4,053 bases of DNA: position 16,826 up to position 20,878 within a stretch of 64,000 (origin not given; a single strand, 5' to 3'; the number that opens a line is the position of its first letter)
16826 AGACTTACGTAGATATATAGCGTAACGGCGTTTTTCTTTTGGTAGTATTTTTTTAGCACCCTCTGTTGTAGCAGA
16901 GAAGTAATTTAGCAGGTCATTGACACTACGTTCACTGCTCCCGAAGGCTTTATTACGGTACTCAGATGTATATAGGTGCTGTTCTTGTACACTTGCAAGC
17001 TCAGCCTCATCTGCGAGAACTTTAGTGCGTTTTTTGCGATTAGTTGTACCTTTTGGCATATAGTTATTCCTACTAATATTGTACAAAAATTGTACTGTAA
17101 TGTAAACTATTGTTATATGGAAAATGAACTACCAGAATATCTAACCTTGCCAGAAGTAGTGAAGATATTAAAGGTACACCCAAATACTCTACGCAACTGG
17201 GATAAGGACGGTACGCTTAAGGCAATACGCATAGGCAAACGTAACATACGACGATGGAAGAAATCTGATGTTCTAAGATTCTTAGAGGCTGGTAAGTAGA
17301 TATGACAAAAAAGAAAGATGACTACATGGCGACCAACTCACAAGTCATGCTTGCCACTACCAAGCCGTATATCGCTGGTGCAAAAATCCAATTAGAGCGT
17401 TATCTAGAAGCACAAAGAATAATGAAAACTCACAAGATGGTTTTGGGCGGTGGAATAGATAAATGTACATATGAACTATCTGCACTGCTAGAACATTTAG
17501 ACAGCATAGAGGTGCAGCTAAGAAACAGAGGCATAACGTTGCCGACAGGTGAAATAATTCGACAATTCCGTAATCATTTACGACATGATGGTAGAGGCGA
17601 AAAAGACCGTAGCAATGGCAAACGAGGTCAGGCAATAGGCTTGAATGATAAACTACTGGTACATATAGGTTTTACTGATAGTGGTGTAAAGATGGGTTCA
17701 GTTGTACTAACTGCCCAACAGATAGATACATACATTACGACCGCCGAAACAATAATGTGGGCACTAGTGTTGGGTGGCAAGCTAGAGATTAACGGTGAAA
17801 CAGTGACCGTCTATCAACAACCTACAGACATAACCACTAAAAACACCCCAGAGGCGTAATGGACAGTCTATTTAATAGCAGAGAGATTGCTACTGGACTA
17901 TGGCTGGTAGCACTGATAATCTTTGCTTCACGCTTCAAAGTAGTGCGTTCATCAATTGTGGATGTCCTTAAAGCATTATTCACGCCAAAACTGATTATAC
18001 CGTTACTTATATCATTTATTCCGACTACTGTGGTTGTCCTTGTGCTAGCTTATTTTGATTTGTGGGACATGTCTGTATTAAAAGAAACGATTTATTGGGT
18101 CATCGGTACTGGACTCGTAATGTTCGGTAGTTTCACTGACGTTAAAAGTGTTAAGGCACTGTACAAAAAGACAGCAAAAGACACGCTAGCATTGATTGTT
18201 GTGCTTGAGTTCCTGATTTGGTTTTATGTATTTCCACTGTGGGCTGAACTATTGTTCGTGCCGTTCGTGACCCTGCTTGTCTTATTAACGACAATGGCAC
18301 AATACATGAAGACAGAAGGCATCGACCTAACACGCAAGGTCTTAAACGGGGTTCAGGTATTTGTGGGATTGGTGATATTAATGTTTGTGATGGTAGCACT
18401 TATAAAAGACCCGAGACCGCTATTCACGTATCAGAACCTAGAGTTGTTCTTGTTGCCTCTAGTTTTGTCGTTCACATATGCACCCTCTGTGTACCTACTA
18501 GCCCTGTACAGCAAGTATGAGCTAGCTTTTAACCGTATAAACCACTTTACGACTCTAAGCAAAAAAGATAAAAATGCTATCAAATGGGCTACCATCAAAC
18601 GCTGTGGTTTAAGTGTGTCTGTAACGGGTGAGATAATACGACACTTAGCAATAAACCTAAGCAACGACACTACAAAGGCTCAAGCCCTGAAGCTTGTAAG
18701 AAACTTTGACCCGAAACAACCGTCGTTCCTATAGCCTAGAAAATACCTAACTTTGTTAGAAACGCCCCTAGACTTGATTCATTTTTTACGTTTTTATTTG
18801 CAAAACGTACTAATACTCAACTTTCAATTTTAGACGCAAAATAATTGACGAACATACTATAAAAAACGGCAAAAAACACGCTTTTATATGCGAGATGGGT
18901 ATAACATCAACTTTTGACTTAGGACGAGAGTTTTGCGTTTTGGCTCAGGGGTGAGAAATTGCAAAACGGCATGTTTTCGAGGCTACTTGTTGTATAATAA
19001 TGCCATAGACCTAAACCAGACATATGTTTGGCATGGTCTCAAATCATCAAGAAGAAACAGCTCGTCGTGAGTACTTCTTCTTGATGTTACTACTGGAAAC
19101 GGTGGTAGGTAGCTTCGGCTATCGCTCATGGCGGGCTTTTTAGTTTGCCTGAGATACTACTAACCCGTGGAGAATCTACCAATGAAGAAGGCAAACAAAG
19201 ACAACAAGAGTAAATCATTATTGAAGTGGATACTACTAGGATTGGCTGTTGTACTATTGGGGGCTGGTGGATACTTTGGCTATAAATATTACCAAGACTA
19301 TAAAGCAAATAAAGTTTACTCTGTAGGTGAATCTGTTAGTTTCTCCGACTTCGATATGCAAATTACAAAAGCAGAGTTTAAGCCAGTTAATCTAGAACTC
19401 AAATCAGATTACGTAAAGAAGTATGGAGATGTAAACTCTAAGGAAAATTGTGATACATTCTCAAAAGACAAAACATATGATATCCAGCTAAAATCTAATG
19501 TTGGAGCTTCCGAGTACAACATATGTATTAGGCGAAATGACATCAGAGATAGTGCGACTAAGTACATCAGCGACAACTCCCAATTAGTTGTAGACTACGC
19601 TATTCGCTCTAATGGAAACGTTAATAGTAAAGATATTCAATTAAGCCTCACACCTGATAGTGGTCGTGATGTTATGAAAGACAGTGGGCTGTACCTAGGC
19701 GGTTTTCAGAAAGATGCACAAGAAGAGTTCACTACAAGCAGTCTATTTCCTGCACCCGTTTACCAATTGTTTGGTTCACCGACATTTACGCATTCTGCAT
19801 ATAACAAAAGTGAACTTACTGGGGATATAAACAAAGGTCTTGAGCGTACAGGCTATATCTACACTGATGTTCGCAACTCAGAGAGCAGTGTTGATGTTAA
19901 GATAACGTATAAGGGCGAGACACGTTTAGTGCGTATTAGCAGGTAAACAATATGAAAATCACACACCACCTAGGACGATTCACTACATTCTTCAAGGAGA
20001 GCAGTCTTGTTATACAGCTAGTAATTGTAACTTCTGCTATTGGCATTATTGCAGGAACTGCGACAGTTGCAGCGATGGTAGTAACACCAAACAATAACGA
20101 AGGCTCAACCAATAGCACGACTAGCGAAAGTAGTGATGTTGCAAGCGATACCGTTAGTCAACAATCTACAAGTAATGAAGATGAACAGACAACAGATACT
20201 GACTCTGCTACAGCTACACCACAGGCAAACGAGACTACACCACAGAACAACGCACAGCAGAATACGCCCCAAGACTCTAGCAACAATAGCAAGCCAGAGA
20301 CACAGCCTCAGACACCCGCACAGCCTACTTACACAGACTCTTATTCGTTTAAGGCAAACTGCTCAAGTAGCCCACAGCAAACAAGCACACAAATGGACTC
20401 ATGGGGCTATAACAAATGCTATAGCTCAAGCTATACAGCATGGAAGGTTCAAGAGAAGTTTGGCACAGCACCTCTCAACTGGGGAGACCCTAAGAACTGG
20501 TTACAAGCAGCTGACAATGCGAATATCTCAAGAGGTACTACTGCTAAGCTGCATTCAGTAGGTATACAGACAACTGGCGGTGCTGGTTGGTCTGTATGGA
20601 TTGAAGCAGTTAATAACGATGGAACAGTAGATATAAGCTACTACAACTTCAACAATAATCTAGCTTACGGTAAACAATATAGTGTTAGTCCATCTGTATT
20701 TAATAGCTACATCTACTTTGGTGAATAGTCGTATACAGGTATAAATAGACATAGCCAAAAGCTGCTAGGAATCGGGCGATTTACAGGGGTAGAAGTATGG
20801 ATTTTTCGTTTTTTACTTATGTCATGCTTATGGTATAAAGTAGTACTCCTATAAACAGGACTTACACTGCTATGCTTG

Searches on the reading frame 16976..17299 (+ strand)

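Call 3: search_protein_families(library=pfam, proteins=[window:16976-17299:+], max_evalue=0.1)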
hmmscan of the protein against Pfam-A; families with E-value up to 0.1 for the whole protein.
window:16976-17299:+ (107 aa): 3 families
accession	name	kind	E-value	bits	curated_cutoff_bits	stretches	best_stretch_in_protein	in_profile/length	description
PF12728.13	HTH_17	-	3.4e-12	46.9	27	1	55-106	1-50/51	Helix-turn-helix domain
PF13411.12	MerR_1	-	1.4e-05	25.5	21.6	1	57-102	2-46/69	MerR HTH family regulatory protein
PF00376.29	MerR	-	3.1e-05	24.1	28.2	1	60-93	4-37/38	MerR family regulatory protein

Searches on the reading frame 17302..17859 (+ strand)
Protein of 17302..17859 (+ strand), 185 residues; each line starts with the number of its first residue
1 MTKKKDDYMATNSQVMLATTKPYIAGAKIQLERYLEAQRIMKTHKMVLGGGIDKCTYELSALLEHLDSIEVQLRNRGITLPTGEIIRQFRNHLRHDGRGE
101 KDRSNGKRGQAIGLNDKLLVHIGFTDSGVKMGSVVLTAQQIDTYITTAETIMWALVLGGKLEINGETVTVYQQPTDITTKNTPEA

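Call 3: search_protein_families(library=pfam, proteins=[window:17302-17859:+], max_evalue=0.1)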
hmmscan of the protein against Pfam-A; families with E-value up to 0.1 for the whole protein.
window:17302-17859:+ (185 aa): 0 families

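Call 4: search_protein_families(library=padloc, proteins=[window:17302-17859:+], max_evalue=0.1)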
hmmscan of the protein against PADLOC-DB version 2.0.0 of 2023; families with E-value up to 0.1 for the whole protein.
window:17302-17859:+ (185 aa): 0 families

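Call 7: search_protein_families(library=ncbifam, proteins=[window:17302-17859:+], max_evalue=0.1)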
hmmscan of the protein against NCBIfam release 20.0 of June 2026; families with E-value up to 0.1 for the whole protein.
window:17302-17859:+ (185 aa): 1 family
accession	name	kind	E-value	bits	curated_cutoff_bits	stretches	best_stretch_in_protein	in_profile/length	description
NF005877.1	PRK07824.1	equivalog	0.035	13.2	345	1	65-172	204-309/362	o-succinylbenzoate--CoA ligase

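Call 8: search_protein_families(library=phrogs, proteins=[window:17302-17859:+], max_evalue=0.1)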
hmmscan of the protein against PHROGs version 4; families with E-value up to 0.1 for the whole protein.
window:17302-17859:+ (185 aa): 1 family
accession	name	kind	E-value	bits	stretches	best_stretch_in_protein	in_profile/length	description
phrog_16216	-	unknown function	0.01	15.8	1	15-75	117-176/418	-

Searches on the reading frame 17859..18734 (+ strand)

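Call 3: search_protein_families(library=pfam, proteins=[window:17859-18734:+], max_evalue=0.1)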
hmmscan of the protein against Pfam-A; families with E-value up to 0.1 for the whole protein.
window:17859-18734:+ (291 aa): 0 families

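Call 4: search_protein_families(library=padloc, proteins=[window:17859-18734:+], max_evalue=0.1)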
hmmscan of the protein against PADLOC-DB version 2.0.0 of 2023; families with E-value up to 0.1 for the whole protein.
window:17859-18734:+ (291 aa): 0 families

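Call 7: search_protein_families(library=ncbifam, proteins=[window:17859-18734:+], max_evalue=0.1)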
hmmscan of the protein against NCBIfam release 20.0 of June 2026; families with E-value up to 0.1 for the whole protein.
window:17859-18734:+ (291 aa): 1 family
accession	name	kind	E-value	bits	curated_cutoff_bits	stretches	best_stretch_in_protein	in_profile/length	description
NF040685.1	conju_mem_TcpD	equivalog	0.07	13.3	100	1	134-180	24-71/114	conjugal transfer membrane protein TcpD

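Call 8: search_protein_families(library=phrogs, proteins=[window:17859-18734:+], max_evalue=0.1)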
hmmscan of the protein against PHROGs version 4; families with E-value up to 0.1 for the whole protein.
window:17859-18734:+ (291 aa): 2 families
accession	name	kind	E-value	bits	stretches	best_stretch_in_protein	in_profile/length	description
phrog_27729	-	unknown function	0.0045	17.8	1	85-222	7-139/209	-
phrog_4510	-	unknown function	0.049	14.6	1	35-78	107-150/167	-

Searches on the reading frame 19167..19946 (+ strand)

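Call 3: search_protein_families(library=pfam, proteins=[window:19167-19946:+], max_evalue=0.1)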
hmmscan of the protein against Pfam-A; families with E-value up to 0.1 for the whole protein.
window:19167-19946:+ (259 aa): 1 family
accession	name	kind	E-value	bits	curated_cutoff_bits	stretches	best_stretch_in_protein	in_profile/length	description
PF09976.15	TPR_21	-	0.086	13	25.5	0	26-51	12-37/193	Tetratricopeptide repeat-like domain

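Call 4: search_protein_families(library=padloc, proteins=[window:19167-19946:+], max_evalue=0.1)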
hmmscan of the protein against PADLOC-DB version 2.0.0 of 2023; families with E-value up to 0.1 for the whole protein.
window:19167-19946:+ (259 aa): 0 families

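Call 7: search_protein_families(library=ncbifam, proteins=[window:19167-19946:+], max_evalue=0.1)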
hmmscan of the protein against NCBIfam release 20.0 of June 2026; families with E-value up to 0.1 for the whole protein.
window:19167-19946:+ (259 aa): 4 families
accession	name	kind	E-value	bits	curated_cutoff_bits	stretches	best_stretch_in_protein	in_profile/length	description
NF033158.1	Myrrcad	domain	0.003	17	33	1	24-46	13-34/36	MyrrCad domain-containing protein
NF041610.1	alph_arabinopyran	equivalog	0.0032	15.7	1300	1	29-93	508-572/738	exo-alpha-(1->6)-L-arabinopyranosidase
NF033483.0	PknB_PASTA_kin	equivalog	0.033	13.2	450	1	7-173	321-488/563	Stk1 family PASTA domain-containing Ser/Thr kinase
NF033853.2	KPN_two_small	subfamily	0.051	13.2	33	1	21-49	3-31/37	small membrane protein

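Call 8: search_protein_families(library=phrogs, proteins=[window:19167-19946:+], max_evalue=0.1)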
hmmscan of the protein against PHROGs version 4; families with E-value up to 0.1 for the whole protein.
window:19167-19946:+ (259 aa): 1 family
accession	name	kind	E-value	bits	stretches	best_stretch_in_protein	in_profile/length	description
phrog_806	-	unknown function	0.08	14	0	211-249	136-171/187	-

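Call 88: search_protein_families(library=pfam, proteins=[window:19167-19946:+], max_evalue=0.01)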
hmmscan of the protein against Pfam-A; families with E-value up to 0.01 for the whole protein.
window:19167-19946:+ (259 aa): 0 families

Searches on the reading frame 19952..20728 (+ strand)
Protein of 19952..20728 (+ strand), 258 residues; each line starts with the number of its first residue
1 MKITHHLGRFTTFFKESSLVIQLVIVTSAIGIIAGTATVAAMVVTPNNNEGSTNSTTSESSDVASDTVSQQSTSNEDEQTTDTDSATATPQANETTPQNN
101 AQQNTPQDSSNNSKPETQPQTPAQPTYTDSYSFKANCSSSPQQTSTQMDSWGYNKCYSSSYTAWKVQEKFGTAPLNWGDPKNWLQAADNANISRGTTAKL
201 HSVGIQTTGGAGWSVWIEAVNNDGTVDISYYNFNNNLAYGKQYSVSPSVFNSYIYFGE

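Call 3: search_protein_families(library=pfam, proteins=[window:19952-20728:+], max_evalue=0.1)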
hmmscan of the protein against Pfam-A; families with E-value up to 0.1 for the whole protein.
window:19952-20728:+ (258 aa): 2 families
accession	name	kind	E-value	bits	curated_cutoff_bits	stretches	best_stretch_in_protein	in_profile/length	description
PF05257.22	CHAP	-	0.00083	20.2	26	1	149-232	2-81/81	CHAP domain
PF22251.1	PFF1_TM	-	0.018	15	32.3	1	41-151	117-232/300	Vacuolar membrane protease, transmembrane domain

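Call 4: search_protein_families(library=padloc, proteins=[window:19952-20728:+], max_evalue=0.1)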
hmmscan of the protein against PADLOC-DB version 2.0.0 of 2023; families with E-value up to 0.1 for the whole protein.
window:19952-20728:+ (258 aa): 1 family
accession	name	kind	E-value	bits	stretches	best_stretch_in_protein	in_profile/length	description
PDLC04061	PD-T4-6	-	6.5e-06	23.9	1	25-148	359-485/510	-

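Call 7: search_protein_families(library=ncbifam, proteins=[window:19952-20728:+], max_evalue=0.1)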
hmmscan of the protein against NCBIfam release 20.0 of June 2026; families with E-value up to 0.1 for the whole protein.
window:19952-20728:+ (258 aa): 8 families
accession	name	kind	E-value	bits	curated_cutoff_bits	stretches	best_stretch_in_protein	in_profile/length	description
NF046104.1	PptglHdxlasePcsB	equivalog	0.00046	19.5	450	1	76-239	211-379/400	peptidoglycan hydrolase PcsB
NF033598.2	elast_bind_EbpS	equivalog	0.00077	18.5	300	1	20-136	311-429/498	elastin-binding protein EbpS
NF005844.0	PRK07764.1-3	equivalog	0.0025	16.6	964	1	3-147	553-683/841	DNA polymerase III subunit gamma and tau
NF047351.1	lipase_YSIRK_Sa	exception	0.0065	14.8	650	1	25-143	19-136/704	YSIRK-targeted triacylglycerol lipase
NF043060.1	MAP_0585_fam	equivalog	0.014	15.4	170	1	25-181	13-163/319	MAP_0585 family protein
TIGR04526.1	predic_Ig_block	subfamily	0.034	13.1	150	1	25-136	10-127/693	putative immunoglobulin-blocking virulence protein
TIGR02205.1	septum_zipA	equivalog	0.057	13.5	119.65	1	32-128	7-108/284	cell division protein ZipA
NF047584.1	LIC11612_FN_binding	equivalog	0.07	12.8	260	1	42-153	94-208/323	LIC11612 family fibronectin-binding protein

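Call 8: search_protein_families(library=phrogs, proteins=[window:19952-20728:+], max_evalue=0.1)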
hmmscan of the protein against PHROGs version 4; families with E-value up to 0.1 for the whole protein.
window:19952-20728:+ (258 aa): 0 families
